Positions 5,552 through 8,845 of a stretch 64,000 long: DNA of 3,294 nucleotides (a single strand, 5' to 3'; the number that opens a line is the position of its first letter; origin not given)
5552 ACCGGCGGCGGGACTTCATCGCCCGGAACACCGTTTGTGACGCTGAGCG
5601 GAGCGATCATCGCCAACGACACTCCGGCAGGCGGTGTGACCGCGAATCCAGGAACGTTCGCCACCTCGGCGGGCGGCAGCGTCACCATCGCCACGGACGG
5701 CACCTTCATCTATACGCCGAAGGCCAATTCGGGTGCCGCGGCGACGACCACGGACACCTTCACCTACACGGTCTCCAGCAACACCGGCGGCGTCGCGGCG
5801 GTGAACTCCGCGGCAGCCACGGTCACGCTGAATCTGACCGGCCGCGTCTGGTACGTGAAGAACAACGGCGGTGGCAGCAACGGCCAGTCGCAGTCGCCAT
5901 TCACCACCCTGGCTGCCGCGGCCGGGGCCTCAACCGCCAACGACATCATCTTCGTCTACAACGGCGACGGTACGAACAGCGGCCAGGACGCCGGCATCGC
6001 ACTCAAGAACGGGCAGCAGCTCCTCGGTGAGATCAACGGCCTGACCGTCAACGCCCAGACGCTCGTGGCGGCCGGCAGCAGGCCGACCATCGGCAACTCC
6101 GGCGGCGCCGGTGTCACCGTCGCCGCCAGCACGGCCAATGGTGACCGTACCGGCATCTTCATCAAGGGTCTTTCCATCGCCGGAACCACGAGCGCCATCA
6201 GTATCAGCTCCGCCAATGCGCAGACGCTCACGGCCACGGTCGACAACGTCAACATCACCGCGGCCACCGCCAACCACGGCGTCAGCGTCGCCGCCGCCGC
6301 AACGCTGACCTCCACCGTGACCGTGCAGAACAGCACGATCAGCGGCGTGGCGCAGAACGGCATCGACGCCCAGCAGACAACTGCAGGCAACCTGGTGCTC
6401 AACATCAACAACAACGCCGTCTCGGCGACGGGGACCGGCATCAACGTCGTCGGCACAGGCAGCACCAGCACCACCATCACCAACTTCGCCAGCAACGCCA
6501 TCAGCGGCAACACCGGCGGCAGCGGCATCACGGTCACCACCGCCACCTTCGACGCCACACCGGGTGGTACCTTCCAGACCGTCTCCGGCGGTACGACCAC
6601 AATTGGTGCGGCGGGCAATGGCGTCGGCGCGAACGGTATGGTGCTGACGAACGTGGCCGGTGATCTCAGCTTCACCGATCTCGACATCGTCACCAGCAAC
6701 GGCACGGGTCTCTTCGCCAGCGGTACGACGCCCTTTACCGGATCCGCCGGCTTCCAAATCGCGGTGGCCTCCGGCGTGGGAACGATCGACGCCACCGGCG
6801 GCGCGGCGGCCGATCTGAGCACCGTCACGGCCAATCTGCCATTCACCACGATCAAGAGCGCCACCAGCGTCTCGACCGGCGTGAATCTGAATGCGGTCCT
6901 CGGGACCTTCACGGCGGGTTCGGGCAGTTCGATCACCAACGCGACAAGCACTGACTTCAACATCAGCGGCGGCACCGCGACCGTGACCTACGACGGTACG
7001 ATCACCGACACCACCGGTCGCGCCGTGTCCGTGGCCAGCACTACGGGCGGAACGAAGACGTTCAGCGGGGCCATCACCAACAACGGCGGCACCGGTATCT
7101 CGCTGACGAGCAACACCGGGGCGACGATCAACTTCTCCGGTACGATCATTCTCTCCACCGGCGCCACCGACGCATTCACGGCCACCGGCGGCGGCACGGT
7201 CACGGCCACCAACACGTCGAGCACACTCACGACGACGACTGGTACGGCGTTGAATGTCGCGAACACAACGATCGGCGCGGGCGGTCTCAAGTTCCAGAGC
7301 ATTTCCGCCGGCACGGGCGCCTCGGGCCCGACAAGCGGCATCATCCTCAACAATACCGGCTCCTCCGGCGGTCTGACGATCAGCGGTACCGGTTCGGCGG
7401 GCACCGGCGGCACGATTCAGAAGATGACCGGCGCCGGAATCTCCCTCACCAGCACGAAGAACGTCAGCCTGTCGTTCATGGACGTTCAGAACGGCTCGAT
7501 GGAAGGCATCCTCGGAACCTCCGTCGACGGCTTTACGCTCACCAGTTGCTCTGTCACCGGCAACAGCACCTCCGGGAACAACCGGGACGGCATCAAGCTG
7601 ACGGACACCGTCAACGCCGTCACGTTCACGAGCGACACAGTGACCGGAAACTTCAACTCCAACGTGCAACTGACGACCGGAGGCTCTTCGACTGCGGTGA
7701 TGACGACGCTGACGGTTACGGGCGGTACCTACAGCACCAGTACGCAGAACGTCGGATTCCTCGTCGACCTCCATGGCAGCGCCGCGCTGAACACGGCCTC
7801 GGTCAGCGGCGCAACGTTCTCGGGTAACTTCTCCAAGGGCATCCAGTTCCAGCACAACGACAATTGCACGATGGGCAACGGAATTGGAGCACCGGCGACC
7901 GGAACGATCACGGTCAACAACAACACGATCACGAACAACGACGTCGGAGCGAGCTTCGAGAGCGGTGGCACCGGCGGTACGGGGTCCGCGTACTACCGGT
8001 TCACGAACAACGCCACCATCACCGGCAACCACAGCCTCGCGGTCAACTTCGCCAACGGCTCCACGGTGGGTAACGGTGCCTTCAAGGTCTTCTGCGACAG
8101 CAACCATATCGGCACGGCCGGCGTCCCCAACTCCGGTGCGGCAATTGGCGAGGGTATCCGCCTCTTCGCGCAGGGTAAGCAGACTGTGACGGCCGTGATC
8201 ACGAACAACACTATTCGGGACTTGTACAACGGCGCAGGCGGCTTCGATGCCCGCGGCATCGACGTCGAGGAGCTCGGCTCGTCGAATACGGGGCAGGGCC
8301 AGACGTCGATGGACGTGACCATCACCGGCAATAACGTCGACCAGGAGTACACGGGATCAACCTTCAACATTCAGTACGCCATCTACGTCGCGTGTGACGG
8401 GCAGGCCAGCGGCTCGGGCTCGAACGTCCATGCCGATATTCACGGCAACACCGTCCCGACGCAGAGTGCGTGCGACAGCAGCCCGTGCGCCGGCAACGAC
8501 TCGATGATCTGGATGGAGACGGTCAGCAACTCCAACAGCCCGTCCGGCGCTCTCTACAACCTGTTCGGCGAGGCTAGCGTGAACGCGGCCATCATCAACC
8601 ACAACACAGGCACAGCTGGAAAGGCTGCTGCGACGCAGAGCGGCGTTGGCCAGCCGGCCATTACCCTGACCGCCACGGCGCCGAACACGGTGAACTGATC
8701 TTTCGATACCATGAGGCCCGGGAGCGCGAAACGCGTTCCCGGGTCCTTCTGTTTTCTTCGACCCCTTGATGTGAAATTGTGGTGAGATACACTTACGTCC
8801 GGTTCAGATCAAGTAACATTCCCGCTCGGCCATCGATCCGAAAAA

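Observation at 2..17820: Two paralogous giant Ig-repeat/beta-helix exoproteins bracket a stand-alone trio of phage tail-collar genes: candidate fibre/adhesin or bacteriocin-like system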

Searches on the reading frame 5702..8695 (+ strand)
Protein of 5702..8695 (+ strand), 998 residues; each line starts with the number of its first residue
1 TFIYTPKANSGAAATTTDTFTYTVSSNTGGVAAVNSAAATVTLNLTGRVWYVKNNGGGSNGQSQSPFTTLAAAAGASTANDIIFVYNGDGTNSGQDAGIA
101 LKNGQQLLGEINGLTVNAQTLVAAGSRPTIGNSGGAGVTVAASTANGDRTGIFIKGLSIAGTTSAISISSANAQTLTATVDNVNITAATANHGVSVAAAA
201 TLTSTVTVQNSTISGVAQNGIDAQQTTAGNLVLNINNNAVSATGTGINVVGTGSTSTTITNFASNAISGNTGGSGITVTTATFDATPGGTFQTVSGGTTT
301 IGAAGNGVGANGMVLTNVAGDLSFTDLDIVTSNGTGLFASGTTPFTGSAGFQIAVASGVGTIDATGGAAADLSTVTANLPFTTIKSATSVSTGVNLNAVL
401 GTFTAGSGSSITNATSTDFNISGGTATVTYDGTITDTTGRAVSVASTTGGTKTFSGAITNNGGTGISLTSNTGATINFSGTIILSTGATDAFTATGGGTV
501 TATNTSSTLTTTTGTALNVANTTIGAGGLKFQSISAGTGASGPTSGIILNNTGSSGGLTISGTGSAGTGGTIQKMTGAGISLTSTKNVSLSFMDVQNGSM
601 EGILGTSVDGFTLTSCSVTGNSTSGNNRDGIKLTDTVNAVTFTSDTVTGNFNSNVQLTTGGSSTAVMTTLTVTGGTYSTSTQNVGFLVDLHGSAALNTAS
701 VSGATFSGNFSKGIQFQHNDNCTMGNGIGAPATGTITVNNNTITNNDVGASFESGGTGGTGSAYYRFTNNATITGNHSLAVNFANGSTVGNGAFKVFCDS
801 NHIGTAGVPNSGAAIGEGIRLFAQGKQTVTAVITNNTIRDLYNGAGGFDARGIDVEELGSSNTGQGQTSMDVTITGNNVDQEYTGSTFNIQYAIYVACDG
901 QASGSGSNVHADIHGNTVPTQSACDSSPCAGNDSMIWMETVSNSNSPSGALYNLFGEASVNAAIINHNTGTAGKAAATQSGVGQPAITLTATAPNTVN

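Call 8: search_protein_families(library=pfam, proteins=[window:5702-8695:+], max_evalue=0.01)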
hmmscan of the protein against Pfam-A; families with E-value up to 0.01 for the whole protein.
window:5702-8695:+ (998 aa): 1 family
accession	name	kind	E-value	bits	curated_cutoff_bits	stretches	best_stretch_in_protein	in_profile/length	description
PF13229.12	Beta_helix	-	3.3e-05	24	25.9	1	560-726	5-155/158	Right handed beta helix region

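Call 9: search_protein_families(library=ncbifam, proteins=[window:5702-8695:+], max_evalue=0.01)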
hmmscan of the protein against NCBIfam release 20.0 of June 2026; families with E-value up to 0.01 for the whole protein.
window:5702-8695:+ (998 aa): 0 families

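Call 69: find_homologous_proteins(query=window:5792-8695:+, max_evalue=0.00001)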
Query window:5792-8695:+ (968 aa): 647 proteins with E <= 0.00001 among 8000 candidates; the best 120 are listed.
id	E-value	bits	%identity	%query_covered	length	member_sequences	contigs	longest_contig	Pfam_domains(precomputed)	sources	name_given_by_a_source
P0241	0.0e+0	1088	63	99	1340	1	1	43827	PF17963.8,PF17892.8,PF00028.24,PF17803.8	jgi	jgi:hypothetical protein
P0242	3.1e-211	722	57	81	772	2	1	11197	-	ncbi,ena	-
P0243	1.1e-205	704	55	89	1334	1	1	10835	PF17963.8,PF05345.19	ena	-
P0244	3.7e-204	699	66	59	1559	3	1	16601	PF17963.8,PF17892.8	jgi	-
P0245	5.7e-189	649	53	85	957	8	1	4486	-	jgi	-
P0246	7.1e-161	556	58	61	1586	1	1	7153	PF24908.1,PF05345.19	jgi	-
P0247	1.8e-156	541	56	60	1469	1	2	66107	PF13573.13,PF05345.19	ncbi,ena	-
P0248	5.6e-156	539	44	92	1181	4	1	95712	PF17963.8,PF00028.24,PF17803.8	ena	-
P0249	1.2e-148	515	45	93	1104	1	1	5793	PF17803.8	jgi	jgi:hypothetical protein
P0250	3.2e-146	507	42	92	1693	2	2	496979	PF17963.8,PF17892.8,PF17803.8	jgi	-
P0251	1.5e-145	505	45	92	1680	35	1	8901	PF17963.8,PF17892.8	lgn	-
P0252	5.3e-141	490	45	88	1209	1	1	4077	PF17963.8,PF17892.8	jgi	-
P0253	1.4e-137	478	44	92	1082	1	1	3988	PF17963.8,PF17892.8,PF00028.24,PF17803.8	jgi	jgi:hypothetical protein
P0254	1.1e-136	476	45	87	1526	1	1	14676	PF17963.8,PF17892.8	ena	-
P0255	7.2e-136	473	41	94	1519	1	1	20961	PF13229.13,PF17963.8,PF17892.8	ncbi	ncbi:MAG TPA: Ig-like domain-containing protein [Thermoanaerobaculia bacterium]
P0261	3.8e-130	454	43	85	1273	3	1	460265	PF17963.8,PF17892.8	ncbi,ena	-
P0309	1.1e-95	340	40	74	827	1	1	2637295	PF13229.13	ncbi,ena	-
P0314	1.8e-93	333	37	94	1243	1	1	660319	-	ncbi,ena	-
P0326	2.6e-86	309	45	58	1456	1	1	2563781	PF17963.8,PF17892.8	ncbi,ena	-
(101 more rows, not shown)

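Call 70: find_encoding_contigs(protein=P0250, flank=6000, max_places=1)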
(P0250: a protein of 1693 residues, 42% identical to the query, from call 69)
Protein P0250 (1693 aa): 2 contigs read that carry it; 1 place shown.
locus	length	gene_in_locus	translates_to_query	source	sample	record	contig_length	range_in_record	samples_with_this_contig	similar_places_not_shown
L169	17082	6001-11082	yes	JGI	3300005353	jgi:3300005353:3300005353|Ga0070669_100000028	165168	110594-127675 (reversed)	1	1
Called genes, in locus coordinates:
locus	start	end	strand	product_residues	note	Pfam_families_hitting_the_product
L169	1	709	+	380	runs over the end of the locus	PF00067:p450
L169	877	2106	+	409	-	PF00067:p450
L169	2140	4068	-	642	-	PF25852:DUF6242_C (faint), PF02012:BNR (faint), PF14870:PSII_BNR (faint), PF15902:Sortilin-Vps10 (weak)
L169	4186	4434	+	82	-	PF22513:FitA-like_RHH, PF01402:RHH_1 (weak)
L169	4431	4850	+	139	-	PF01850:PIN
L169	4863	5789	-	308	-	PF13489:Methyltransf_23, PF08241:Methyltransf_11, PF08242:Methyltransf_12, PF13649:Methyltransf_25, PF13847:Methyltransf_31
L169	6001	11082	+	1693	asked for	PF17803:Cadherin_4, PF17892:Cadherin_5, PF17963:Big_9, PF17803:Cadherin_4, PF17892:Cadherin_5, PF17963:Big_9, PF17803:Cadherin_4, PF17892:Cadherin_5, +5 more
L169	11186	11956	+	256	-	PF13349:DUF4097 (weak)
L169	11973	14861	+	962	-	-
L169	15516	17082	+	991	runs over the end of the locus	PF01637:ATPase_2 (weak), PF13191:AAA_16 (weak), PF13428:TPR_14 (faint), PF13676:TIR_2 (weak)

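Call 71: find_encoding_contigs(protein=P0261, flank=6000, max_places=1)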
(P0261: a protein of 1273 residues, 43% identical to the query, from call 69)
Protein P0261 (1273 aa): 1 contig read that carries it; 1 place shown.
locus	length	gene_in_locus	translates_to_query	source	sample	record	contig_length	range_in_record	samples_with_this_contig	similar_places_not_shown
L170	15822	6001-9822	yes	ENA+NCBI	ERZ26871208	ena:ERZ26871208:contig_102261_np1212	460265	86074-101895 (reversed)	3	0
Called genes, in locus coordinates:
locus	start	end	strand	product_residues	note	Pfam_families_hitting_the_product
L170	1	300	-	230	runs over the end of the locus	PF00005:ABC_tran, PF13304:AAA_21 (faint)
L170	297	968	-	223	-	PF00528:BPD_transp_1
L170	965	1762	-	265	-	PF12849:PBP_like_2, PF12974:Phosphonate-bd (weak), PF13531:SBP_bac_11, PF01547:SBP_bac_1, PF13343:SBP_bac_6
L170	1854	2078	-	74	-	-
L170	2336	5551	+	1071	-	PF17803:Cadherin_4, PF17892:Cadherin_5, PF17963:Big_9, PF17803:Cadherin_4, PF17892:Cadherin_5, PF17963:Big_9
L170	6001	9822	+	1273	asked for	PF17892:Cadherin_5, PF17963:Big_9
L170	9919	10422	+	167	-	PF07484:Collar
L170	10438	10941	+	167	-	PF07484:Collar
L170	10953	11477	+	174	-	PF07484:Collar, PF21939:Gp10_C (weak)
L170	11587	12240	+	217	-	-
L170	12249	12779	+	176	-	PF13302:Acetyltransf_3, PF00583:Acetyltransf_1, PF13673:Acetyltransf_10, PF13508:Acetyltransf_7, PF08445:FR47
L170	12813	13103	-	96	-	PF21880:DUF6916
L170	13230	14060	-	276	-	PF02219:MTHFR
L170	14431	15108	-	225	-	-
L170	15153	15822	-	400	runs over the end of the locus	PF13229:Beta_helix (faint)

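Call 72: find_encoding_contigs(protein=P0314, flank=6000, max_places=1)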
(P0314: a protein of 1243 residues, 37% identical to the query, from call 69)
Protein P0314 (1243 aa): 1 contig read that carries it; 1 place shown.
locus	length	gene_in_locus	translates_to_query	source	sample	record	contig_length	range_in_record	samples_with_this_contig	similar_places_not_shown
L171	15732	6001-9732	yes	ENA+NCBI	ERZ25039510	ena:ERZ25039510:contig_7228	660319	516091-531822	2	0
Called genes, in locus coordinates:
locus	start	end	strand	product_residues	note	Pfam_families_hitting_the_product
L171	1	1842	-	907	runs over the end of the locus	PF13191:AAA_16, PF25873:WHD_MalT, PF13424:TPR_12 (faint), PF07719:TPR_2 (faint), PF17874:TPR_MalT, PF00196:GerE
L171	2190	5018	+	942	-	PF17803:Cadherin_4 (weak), PF17963:Big_9, PF17892:Cadherin_5 (weak), PF22891:KH_PNO1_2nd (faint)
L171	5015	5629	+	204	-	-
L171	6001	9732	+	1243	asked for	-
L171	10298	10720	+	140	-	PF07484:Collar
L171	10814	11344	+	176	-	PF07484:Collar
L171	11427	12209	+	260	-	-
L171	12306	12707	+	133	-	PF00583:Acetyltransf_1, PF13673:Acetyltransf_10 (weak), PF13508:Acetyltransf_7 (weak), PF08445:FR47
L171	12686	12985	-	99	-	PF21880:DUF6916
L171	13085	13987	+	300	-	-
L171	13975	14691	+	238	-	PF13489:Methyltransf_23 (weak), PF08241:Methyltransf_11, PF13649:Methyltransf_25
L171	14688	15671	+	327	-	PF01073:3Beta_HSD, PF01370:Epimerase, PF02719:Polysacc_synt_2, PF04321:RmlD_sub_bind, PF05368:NmrA, PF13460:NAD_binding_10, PF16363:GDP_Man_Dehyd, PF07993:NAD_binding_4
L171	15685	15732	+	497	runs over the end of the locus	PF16586:DUF5060, PF12904:Collagen_bind_2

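Call 73: find_encoding_contigs(protein=P0326, flank=6000, max_places=1)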
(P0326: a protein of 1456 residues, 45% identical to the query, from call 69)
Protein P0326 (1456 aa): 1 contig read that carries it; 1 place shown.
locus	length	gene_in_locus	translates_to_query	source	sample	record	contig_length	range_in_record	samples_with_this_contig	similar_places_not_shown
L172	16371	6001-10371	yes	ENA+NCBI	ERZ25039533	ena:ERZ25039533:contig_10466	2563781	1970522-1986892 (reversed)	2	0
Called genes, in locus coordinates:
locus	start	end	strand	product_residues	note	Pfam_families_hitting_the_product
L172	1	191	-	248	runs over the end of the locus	PF12161:HsdM_N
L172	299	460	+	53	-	-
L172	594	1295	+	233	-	-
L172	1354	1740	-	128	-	PF01850:PIN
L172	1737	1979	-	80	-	PF02604:PhdYeFM_antitox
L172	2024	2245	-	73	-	-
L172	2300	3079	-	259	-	-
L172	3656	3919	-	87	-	-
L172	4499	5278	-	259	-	-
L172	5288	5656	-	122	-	-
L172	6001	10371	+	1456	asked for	PF17892:Cadherin_5, PF17963:Big_9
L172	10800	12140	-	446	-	PF01548:DEDD_Tnp_IS110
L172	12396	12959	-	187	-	PF01872:RibD_C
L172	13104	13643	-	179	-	-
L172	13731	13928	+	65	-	-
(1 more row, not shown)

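Call 74: find_encoding_contigs(protein=P0309, flank=6000, max_places=1)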
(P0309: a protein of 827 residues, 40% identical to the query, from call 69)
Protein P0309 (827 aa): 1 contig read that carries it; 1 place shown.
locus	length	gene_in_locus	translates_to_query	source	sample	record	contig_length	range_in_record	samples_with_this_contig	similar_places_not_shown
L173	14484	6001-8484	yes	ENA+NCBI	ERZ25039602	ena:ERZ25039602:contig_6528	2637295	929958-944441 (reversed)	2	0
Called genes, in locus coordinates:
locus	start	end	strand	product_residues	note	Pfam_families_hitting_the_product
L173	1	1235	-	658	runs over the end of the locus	PF26549:Tricorn_N (weak), PF02129:Peptidase_S15, PF12146:Hydrolase_4 (faint), PF12697:Abhydrolase_6, PF20434:BD-FAE, PF00326:Peptidase_S9, PF01738:DLH (weak)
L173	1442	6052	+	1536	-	PF17803:Cadherin_4, PF17892:Cadherin_5, PF17963:Big_9, PF19699:CLSTN_C (faint), PF17892:Cadherin_5 (weak), PF17963:Big_9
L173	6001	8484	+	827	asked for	PF13229:Beta_helix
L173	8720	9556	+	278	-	PF00953:Glycos_transf_4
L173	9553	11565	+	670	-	PF13727:CoA_binding_3, PF01073:3Beta_HSD, PF01370:Epimerase, PF02719:Polysacc_synt_2, PF04321:RmlD_sub_bind, PF07993:NAD_binding_4 (faint), PF16363:GDP_Man_Dehyd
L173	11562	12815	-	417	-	PF07721:TPR_4 (faint), PF12895:ANAPC3 (faint), PF14559:TPR_19, PF23914:TPR_CcmH_CycH (weak), PF13414:TPR_11 (weak), PF13424:TPR_12 (weak), PF13432:TPR_16, PF14559:TPR_19 (weak), +11 more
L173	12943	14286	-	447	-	PF00155:Aminotran_1_2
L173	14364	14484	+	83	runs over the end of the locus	PF01476:LysM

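Call 84: search_protein_families(library=pfam, proteins=[L170:11587-12237:+, L171:11427-12206:+], max_evalue=0.01)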
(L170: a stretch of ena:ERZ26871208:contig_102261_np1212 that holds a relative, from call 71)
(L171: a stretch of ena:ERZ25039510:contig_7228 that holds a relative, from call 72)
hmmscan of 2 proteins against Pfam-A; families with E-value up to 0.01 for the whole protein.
L170:11587-12237:+ (217 aa): 0 families

L171:11427-12206:+ (260 aa): 0 families

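Call 88: predict_structure(alignment_id=A3)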
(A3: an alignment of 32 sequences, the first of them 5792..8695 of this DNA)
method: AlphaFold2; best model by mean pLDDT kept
length: 968 residues; sequences in the alignment: 32
mean_pLDDT: 86.9   pTM: 0.83
mean pLDDT of the five models: 86.9, 86.5, 85.5, 85.1, 82.8
residues with pLDDT >= 90: 598; 70-90: 226; 50-70: 114; < 50: 30
segments of 3 or more residues with pLDDT < 50: 1-4, 892-903, 947-950
pLDDT, mean of each block of 10 residues (from residue 1): 53 76 69 81 89 83 71 95 87 90 90 92 95 94 94 89 93 95 92 89 97 94 83 89 90 93 97 91 97 98 96 94 93 97 97 96 97 97 97 97 97 96 98 96 97 97 96 98 97 95 96 96 84 92 96 96 95 95 96 75 94 95 92 82 96 93 91 96 92 72 79 96 77 91 93 82 88 90 88 83 93 69 83 60 90 68 78 63 82 45 57 55 73 76 54 61 58
secondary structure, 60 per line:
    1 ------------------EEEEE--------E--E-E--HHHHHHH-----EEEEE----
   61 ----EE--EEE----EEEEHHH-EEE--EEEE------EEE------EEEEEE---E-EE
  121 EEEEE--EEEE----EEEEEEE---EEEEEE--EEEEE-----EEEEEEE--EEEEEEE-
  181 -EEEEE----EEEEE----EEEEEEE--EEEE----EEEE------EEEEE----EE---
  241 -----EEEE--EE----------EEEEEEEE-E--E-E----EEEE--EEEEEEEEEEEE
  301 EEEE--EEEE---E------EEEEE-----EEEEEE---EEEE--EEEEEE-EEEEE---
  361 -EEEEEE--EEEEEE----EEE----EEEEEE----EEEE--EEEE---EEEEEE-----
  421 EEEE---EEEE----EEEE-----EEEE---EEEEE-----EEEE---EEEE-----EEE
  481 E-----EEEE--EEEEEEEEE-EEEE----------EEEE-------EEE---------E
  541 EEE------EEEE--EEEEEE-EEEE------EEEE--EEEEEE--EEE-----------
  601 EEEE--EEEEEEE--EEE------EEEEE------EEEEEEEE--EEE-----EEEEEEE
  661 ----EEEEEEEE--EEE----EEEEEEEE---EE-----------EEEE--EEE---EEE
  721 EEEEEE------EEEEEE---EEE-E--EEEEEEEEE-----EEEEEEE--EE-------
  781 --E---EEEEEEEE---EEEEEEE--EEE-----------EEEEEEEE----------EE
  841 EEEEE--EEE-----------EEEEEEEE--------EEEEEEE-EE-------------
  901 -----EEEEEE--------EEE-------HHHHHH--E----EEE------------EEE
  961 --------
elements in order (helices of 4 or more, strands of 3 or more residues): E19-23 H40-46 E52-56 E69-71 E76-79 E84-86 E89-92 E99-101 E108-113 E119-125 E128-131 E136-142 E146-151 E154-158 E164-170 E173-179 E182-186 E191-195 E200-206 E209-212 E217-220 E227-231 E246-249 E264-271 E283-286 E289-304 E307-310 E321-325 E331-336 E340-343 E346-351 E353-357 E362-367 E370-375 E380-382 E387-392 E397-400 E403-406 E410-415 E421-424 E428-431 E436-439 E445-448 E452-456 E462-465 E469-472 E478-481 E487-490 E493-501 E503-506 E517-520 E528-530 E540-543 E550-553 E556-561 E563-566 E573-576 E579-584 E587-589 E601-604 E607-613 E616-618 E625-629 E636-643 E646-648 E654-660 E665-672 E675-677 E682-689 E706-709 E712-714 E718-726 E733-738 E742-744 E749-757 E763-769 E787-794 E798-804 E807-809 E821-828 E839-845 E848-850 E862-869 E878-884 E906-911 E920-922 H930-935 E943-945 E958-960
